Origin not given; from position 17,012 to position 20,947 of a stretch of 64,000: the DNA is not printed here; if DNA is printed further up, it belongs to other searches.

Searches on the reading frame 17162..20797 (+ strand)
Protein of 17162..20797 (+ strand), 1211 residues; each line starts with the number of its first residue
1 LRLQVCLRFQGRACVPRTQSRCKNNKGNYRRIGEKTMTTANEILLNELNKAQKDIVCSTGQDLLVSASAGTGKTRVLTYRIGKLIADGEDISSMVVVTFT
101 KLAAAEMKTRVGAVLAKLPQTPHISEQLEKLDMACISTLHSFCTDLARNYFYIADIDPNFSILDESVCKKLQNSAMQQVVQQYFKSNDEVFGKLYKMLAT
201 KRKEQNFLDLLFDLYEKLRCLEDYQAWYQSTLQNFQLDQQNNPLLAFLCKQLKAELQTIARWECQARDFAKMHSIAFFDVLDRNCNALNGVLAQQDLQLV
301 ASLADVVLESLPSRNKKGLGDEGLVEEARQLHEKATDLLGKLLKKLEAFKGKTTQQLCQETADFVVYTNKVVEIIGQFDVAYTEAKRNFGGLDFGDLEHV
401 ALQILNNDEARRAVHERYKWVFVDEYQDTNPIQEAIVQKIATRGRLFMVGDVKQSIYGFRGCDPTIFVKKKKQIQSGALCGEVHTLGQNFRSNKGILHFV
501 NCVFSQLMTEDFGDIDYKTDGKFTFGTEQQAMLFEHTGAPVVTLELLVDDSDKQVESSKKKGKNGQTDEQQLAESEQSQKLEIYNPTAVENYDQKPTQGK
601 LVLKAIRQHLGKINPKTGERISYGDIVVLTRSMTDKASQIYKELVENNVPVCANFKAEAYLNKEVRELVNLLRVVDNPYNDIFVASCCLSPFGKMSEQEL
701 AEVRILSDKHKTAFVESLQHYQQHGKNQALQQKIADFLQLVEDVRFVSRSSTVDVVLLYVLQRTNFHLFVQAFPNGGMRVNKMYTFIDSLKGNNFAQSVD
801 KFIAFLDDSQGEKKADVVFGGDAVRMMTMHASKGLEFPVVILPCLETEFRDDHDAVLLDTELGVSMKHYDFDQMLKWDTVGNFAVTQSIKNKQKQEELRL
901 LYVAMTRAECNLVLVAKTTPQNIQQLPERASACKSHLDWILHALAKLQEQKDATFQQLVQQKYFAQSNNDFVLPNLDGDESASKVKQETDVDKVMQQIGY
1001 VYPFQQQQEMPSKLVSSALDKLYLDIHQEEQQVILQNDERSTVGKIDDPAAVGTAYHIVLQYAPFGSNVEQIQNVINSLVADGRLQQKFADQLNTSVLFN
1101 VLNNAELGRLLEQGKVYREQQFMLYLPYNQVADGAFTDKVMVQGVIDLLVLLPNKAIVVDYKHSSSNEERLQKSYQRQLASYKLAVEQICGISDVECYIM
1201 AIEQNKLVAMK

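Call 10: search_protein_families(library=pfam, proteins=[window:17162-20797:+], max_evalue=0.01)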
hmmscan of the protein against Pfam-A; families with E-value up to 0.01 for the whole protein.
window:17162-20797:+ (1211 aa): 7 families
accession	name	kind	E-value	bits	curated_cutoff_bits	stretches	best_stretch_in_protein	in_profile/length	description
PF00580.27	UvrD-helicase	-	1.4e-59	202.4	23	1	48-474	1-270/271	UvrD/REP helicase N-terminal domain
PF13361.12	UvrD_C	-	7.9e-27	95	25.6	1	486-915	3-346/350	UvrD-like helicase C-terminal domain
PF13245.12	AAA_19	-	4.2e-19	69.5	25.1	1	60-460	11-134/134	AAA domain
PF13538.12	UvrD_C_2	-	4.8e-09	36.4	27.4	1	893-915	30-52/52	UvrD-like helicase C-terminal domain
PF12705.13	PDDEXK_1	-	9.5e-08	32.7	22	1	1048-1188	34-171/247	PD-(D/E)XK nuclease superfamily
PF01443.25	Viral_helicase1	-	3.1e-05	24.3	21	0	416-534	58-173/228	Viral superfamily 1 RNA helicase core domain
PF13604.12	AAA_30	-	0.00046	20.4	27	0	48-113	2-68/191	AAA domain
